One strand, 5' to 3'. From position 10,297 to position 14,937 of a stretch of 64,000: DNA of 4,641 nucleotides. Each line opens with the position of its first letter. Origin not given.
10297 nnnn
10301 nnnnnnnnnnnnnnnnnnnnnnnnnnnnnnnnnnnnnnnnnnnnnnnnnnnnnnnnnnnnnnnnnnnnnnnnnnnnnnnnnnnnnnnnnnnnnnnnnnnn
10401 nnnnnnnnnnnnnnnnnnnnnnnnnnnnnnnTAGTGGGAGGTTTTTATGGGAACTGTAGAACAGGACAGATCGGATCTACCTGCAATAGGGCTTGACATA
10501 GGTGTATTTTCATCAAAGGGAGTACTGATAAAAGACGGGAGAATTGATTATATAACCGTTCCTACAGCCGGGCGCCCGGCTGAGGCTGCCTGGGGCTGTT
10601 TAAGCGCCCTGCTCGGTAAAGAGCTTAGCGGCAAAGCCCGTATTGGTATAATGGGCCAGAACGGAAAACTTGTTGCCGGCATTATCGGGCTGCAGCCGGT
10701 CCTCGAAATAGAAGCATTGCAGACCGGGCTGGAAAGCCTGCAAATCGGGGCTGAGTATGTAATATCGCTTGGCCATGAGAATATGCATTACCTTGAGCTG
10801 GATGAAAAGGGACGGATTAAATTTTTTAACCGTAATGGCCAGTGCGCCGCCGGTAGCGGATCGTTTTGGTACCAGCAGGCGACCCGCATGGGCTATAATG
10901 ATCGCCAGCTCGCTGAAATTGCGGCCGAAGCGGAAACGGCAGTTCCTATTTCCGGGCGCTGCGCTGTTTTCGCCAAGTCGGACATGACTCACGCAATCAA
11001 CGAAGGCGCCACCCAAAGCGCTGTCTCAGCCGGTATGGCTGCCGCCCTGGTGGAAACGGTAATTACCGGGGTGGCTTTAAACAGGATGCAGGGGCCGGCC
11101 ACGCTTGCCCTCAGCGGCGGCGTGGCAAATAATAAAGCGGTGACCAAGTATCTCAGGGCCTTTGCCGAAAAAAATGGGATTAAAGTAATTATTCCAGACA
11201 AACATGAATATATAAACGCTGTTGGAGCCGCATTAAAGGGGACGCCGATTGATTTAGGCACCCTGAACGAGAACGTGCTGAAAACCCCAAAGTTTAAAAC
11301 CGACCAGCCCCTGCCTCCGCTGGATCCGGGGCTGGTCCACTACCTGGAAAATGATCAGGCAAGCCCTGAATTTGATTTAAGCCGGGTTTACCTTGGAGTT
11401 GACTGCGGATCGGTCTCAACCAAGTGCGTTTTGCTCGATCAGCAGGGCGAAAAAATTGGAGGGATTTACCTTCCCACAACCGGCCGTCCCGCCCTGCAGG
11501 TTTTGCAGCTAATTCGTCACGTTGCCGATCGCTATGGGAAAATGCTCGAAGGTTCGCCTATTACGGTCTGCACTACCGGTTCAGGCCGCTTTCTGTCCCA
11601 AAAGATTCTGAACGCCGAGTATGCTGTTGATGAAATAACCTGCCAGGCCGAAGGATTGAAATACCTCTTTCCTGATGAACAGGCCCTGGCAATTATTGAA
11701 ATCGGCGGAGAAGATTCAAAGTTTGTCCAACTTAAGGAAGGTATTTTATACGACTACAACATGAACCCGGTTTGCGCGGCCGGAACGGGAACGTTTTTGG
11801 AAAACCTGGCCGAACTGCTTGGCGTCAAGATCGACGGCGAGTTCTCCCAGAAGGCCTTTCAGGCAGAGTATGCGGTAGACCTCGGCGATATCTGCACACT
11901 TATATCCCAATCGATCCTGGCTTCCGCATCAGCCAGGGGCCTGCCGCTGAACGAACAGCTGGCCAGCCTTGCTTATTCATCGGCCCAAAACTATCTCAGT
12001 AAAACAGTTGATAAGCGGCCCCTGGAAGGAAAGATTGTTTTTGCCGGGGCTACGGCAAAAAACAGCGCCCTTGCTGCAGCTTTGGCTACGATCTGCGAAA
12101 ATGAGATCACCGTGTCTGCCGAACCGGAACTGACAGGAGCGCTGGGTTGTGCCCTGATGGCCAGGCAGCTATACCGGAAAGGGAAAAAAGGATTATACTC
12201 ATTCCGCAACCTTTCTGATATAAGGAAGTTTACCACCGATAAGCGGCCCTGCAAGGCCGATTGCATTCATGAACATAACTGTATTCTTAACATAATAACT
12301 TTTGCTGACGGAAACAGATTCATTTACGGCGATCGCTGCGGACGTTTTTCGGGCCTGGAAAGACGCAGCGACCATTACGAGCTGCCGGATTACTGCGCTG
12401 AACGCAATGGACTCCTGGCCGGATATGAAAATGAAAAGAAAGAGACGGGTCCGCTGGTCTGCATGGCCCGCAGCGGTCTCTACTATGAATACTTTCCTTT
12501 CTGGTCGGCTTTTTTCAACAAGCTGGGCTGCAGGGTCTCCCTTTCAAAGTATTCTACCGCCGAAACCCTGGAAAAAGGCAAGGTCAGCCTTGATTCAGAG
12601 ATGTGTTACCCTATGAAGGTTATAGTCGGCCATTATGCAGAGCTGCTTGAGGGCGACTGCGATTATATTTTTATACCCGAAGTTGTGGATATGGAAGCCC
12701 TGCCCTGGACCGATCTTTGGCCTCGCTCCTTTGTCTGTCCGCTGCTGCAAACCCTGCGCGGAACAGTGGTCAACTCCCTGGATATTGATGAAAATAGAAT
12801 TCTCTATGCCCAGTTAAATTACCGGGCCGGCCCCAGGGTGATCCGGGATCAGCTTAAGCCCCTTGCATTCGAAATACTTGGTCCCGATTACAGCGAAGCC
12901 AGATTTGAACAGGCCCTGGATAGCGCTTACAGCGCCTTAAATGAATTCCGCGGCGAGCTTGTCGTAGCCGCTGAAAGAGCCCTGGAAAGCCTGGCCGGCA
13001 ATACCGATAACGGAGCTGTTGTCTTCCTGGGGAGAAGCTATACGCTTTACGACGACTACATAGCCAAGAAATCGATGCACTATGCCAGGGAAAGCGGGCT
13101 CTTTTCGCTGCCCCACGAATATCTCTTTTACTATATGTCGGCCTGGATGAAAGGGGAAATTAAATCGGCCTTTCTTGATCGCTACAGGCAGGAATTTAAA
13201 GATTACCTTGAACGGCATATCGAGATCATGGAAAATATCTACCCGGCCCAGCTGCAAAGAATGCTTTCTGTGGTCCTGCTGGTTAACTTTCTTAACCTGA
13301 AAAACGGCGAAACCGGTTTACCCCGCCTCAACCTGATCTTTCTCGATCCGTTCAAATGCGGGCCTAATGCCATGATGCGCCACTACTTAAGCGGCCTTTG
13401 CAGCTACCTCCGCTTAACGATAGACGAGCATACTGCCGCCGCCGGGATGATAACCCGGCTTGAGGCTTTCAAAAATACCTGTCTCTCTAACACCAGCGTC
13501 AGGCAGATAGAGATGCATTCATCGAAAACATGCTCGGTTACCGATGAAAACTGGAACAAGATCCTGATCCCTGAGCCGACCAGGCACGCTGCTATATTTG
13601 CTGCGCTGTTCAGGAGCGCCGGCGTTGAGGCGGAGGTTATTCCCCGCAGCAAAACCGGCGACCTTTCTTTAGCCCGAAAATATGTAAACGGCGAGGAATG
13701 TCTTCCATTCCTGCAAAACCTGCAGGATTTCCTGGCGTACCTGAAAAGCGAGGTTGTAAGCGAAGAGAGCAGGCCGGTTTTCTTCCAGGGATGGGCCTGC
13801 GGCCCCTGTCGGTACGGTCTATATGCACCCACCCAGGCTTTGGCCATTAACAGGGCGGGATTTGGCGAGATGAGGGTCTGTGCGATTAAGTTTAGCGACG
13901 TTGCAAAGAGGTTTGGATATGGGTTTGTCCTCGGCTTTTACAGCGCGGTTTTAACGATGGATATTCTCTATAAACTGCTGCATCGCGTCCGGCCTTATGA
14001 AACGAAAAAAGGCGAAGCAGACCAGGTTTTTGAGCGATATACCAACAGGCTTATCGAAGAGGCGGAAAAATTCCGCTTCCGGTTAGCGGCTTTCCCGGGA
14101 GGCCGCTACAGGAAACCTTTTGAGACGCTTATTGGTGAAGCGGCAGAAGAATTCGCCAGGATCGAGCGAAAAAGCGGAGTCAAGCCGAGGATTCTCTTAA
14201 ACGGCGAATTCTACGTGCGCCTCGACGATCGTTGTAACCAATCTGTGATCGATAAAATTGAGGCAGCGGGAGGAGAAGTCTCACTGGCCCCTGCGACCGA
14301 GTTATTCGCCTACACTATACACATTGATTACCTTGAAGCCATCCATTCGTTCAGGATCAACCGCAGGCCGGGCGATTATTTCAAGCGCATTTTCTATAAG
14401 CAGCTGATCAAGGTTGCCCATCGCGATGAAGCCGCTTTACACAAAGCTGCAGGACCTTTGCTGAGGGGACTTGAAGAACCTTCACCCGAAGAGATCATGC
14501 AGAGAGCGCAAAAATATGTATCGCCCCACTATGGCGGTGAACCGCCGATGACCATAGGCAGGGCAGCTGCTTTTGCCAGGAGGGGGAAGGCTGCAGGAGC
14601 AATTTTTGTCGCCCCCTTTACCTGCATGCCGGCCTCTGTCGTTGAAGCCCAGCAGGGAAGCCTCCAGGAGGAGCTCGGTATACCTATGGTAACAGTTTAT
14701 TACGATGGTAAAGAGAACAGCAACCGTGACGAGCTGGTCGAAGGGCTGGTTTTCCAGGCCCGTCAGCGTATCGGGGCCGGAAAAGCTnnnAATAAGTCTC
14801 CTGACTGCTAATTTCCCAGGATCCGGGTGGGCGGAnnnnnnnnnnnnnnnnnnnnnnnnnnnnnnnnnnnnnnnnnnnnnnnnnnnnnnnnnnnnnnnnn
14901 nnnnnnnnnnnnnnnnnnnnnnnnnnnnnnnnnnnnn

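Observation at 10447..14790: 1447-aa single-chain fusion of two radical-enzyme activase ATPases with an HgdAB-like C-terminal half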

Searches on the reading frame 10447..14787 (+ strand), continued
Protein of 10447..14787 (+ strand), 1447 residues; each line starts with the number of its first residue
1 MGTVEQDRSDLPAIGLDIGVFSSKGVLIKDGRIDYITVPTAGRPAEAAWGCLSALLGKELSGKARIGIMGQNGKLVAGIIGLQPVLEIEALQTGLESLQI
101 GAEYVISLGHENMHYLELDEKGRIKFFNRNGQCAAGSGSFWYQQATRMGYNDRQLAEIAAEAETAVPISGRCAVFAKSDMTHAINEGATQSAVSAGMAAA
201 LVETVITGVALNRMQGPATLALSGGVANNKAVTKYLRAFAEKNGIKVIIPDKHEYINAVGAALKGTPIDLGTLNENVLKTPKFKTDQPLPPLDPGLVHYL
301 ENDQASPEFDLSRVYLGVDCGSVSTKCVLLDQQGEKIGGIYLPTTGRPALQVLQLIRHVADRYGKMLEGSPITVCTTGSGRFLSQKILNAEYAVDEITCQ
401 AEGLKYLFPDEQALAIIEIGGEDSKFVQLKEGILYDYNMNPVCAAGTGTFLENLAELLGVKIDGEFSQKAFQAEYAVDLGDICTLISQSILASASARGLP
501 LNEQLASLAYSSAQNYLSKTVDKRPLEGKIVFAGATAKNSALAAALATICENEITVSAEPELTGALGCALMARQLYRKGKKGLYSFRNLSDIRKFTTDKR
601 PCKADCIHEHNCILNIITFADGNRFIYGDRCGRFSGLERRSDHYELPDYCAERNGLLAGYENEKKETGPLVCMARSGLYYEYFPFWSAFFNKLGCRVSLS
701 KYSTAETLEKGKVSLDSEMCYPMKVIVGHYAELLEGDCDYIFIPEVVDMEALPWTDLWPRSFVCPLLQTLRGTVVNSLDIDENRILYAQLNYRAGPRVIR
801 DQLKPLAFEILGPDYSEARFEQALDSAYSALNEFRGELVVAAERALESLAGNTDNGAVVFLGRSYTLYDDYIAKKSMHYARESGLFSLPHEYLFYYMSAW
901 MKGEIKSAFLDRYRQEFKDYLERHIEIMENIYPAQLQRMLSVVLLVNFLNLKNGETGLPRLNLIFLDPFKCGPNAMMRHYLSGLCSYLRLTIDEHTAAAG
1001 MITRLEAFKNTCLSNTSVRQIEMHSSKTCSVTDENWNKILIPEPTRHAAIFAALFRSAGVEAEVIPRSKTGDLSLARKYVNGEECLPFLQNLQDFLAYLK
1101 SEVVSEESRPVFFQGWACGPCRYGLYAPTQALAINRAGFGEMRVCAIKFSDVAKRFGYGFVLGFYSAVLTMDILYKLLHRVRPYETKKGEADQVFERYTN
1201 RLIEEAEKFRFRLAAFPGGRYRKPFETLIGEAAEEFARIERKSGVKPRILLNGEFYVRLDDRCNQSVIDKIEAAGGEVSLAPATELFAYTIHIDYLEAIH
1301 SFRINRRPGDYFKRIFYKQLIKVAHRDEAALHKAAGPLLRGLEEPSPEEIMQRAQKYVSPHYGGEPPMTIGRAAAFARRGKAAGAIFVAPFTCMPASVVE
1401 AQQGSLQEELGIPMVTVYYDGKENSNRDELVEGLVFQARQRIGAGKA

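Call 81: find_encoding_contigs(protein=P0061, flank=7000, max_places=1)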
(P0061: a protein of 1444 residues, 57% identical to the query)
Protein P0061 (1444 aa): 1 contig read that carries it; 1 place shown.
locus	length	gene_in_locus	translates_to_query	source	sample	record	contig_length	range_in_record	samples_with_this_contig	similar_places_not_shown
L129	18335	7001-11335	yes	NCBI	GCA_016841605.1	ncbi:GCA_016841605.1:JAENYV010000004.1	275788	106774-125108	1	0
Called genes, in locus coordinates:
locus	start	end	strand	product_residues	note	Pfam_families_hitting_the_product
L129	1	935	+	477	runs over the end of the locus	PF04055:Radical_SAM, PF17820:PDZ_6 (weak)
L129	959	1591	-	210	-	-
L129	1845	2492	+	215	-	PF10531:SLBB, PF14520:HHH_5 (faint), PF00633:HHH (faint), PF03934:T2SSK (weak), PF12836:HHH_3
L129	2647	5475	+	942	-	PF03699:UPF0182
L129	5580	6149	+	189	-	PF00075:RNase_H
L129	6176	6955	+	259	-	PF01790:LGT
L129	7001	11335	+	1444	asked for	PF01869:BcrAD_BadFG, PF09989:DUF2229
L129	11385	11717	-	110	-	-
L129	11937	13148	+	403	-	PF07690:MFS_1, PF00083:Sugar_tr, PF07690:MFS_1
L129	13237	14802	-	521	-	PF00501:AMP-binding, PF13193:AMP-binding_C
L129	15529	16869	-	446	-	PF00342:PGI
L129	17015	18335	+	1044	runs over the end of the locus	PF05228:CHASE4, PF13185:GAF_2 (faint), PF00989:PAS, PF08447:PAS_3 (weak), PF08448:PAS_4 (weak), PF01590:GAF, PF07228:SpoIIE, PF13581:HATPase_c_2, +1 more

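Call 82: find_encoding_contigs(protein=P0091, flank=7000, max_places=1)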
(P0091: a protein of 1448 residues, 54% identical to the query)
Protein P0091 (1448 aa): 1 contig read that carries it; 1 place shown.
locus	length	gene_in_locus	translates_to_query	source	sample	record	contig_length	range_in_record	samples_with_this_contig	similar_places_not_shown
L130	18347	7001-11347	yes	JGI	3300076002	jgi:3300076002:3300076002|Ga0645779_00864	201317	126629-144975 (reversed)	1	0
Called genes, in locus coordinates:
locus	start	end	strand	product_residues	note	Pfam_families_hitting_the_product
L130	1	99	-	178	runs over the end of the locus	PF01174:SNO, PF07685:GATase_3 (weak)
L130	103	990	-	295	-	PF01680:SOR_SNZ, PF05690:ThiG (weak)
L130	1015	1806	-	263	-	PF00977:His_biosynth, PF03060:NMO (faint)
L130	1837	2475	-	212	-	PF00117:GATase, PF07685:GATase_3 (weak)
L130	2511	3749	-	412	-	PF00155:Aminotran_1_2, PF12897:Asp_aminotransf (weak)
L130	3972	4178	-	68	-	-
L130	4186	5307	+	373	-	PF00155:Aminotran_1_2, PF00266:Aminotran_5 (faint)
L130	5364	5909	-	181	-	PF03602:Cons_hypoth95, PF05175:MTS (weak), PF02086:MethyltransfD12 (faint), PF13847:Methyltransf_31 (weak)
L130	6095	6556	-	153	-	PF00582:Usp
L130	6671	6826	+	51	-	-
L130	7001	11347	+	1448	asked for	PF01869:BcrAD_BadFG, PF02782:FGGY_C (faint), PF01869:BcrAD_BadFG, PF09989:DUF2229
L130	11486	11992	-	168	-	PF00582:Usp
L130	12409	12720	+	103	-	PF01022:HTH_5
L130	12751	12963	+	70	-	-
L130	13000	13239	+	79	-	PF13192:Thioredoxin_3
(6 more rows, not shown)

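Call 83: find_encoding_contigs(protein=P0113, flank=7000, max_places=1)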
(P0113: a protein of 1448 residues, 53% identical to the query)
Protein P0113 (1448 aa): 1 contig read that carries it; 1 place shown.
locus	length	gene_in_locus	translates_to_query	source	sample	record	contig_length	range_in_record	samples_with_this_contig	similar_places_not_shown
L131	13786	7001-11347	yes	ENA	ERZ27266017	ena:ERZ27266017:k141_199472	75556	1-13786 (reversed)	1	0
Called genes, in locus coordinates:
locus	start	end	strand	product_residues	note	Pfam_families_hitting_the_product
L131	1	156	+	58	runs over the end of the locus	PF02416:TatA_B_E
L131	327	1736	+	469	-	PF02874:ATP-synt_ab_N, PF00006:ATP-synt_ab, PF22919:ATP-synt_VA_C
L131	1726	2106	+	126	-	PF02823:ATP-synt_DE_N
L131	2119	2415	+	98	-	PF09527:ATPase_gene1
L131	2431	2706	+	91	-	PF12966:AtpR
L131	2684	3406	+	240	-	PF00119:ATP-synt_A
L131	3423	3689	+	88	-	PF00137:ATP-synt_C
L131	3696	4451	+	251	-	PF00430:ATP-synt_B, PF00213:OSCP (weak)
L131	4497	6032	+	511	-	PF02874:ATP-synt_ab_N, PF00006:ATP-synt_ab, PF00306:ATP-synt_ab_C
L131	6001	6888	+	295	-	PF00231:ATP-synt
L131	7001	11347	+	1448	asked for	PF01869:BcrAD_BadFG, PF09989:DUF2229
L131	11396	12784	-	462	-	PF01554:MatE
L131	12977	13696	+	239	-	PF00005:ABC_tran, PF13304:AAA_21 (faint)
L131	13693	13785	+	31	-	?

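Call 95: search_dna_similar(query=window:10447-14787:+, collection=plasmids, mode=protein, max_rows=30, max_evalue=1e-20)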
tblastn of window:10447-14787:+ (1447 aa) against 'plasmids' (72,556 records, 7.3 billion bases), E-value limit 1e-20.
Records with a match: 9; places in all: 11; records where one place covers at least 80% of the query: 0.
Best place of each record, by identity: <60% 9.
By first word of the organism name: Listeria 2; Fusobacterium 2; Collinsella 1; Acetoanaerobium 1; Subdoligranulum 1; Paraclostridium 1; Monoglobus 1.
By predicted mobility (MOB-suite, as given by PLSDB): non-mobilizable 9.
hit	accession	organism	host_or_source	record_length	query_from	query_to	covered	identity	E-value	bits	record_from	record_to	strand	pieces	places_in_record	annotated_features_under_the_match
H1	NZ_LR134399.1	Listeria monocytogenes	Homo sapiens,Vein blood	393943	5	1087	75%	25.3%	1e-57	229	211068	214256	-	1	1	2-hydroxyacyl-CoA dehydratase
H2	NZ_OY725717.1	Collinsella aerofaciens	-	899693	14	1080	74%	25.1%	6e-60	236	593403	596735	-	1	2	acyl-CoA dehydratase activase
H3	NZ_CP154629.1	Acetoanaerobium noterae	cell culture,Sludge of a digestion ...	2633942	68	1087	70%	24.5%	1e-57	229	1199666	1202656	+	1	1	none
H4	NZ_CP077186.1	Fusobacterium animalis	Homo sapiens,resected colorectal tumor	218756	14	867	59%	27.0%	4e-63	246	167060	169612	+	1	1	acyl-CoA dehydratase activase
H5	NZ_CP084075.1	Fusobacterium vincentii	-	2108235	14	867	59%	26.9%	2e-61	241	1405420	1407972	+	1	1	none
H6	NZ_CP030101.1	Listeria monocytogenes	Environment,water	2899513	5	867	60%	26.5%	2e-58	231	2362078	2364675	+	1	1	none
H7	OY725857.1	Subdoligranulum variabile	-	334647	7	744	51%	29.3%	8e-55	219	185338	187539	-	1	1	none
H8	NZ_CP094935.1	Paraclostridium bifermentans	Homo sapiens,feces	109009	125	574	31%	32.6%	1e-48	199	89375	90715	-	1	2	acyl-CoA dehydratase activase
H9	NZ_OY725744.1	Monoglobus pectinilyticus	-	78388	300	641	24%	28.2%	3e-29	135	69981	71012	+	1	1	acyl-CoA dehydratase activase | 2-hydroxyacyl-CoA dehydratase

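Call 96: get_annotated_region(hit=H1, flank=4000)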
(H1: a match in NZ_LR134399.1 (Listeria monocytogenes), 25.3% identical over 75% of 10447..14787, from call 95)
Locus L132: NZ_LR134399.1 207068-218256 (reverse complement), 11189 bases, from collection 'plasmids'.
description: Listeria monocytogenes strain NCTC7974 plasmid 2, complete sequence
organism: Listeria monocytogenes (NCBI taxid 1639)
taxonomy: Bacteria; Bacillota; Bacilli; Bacillales; Listeriaceae; Listeria; Listeria monocytogenes
host: -; source: Homo sapiens,Vein blood; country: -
typing (MOB-suite, as given by PLSDB): non-mobilizable
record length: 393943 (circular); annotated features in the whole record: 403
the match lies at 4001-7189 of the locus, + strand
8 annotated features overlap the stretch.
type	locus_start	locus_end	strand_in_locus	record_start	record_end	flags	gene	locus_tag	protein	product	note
CDS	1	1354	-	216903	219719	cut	-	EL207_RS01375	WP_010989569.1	sigma-54-dependent transcriptional regulator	-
CDS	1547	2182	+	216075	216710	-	-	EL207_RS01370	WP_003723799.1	FMN-dependent NADH-azoreductase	-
CDS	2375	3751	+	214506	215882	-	-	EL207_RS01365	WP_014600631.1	amino acid permease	GO:0006865 - amino acid transport [Evidence IEA]; GO:0055085 - transmembrane transport [Evidence IEA]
CDS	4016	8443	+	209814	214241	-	-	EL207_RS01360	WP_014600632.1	2-hydroxyacyl-CoA dehydratase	-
CDS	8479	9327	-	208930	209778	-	-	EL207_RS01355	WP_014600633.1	PhzF family phenazine biosynthesis protein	GO:0009058 - biosynthetic process [Evidence IEA]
CDS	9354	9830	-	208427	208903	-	ybaK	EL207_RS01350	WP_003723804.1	Cys-tRNA(Pro) deacylase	GO:0043039 - tRNA aminoacylation [Evidence IEA]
CDS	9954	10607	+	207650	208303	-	-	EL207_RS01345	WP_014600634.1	DUF5105 domain-containing protein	-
CDS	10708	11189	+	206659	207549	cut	-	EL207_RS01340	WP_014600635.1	carbon-nitrogen hydrolase family protein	-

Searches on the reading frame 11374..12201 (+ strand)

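Call 31: search_protein_families(library=pfam, proteins=[window:11374-12201:+], max_evalue=10)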
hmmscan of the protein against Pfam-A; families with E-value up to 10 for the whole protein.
window:11374-12201:+ (276 aa): 6 families
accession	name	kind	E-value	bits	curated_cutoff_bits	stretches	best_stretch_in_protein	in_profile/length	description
PF01869.26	BcrAD_BadFG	-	5.6e-35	121.6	31.5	1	7-263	1-271/271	BadF/BadG/BcrA/BcrD ATPase family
PF02830.23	V4R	-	0.026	15.1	31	1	76-94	34-52/62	V4R domain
PF00370.27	FGGY_N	-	0.029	14.4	28.8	1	5-29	1-25/245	FGGY family of carbohydrate kinases, N-terminal domain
PF02782.22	FGGY_C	-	0.054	13.7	27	1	220-263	152-194/198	FGGY family of carbohydrate kinases, C-terminal domain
PF21546.3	FGGY_C_2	-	0.086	12.9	27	1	214-264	136-186/191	Carbohydrate kinase FGGY, C-terminal domain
PF12866.13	DUF3823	-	0.22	12.3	27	1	149-168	38-57/90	Protein of unknown function (DUF3823) N-terminal domain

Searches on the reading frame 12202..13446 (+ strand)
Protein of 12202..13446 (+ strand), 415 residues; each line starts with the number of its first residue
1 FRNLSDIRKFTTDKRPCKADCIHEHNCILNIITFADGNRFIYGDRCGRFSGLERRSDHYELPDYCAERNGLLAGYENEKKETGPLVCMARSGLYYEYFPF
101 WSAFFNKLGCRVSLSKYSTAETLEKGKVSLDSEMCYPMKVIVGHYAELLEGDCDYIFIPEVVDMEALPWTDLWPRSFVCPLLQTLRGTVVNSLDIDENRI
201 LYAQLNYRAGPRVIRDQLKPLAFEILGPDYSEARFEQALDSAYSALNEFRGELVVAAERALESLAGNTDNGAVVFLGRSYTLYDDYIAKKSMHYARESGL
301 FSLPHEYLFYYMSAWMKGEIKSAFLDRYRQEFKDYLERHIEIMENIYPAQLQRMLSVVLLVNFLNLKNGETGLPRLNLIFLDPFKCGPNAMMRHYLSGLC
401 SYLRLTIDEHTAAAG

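Call 31: search_protein_families(library=pfam, proteins=[window:12202-13446:+], max_evalue=10)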
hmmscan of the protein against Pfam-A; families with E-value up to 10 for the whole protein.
window:12202-13446:+ (415 aa): 1 family
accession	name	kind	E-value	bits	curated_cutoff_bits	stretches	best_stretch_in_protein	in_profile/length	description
PF09989.15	DUF2229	-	5.1e-39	134.6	29.4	1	93-303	9-213/218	CoA enzyme activase uncharacterised domain (DUF2229)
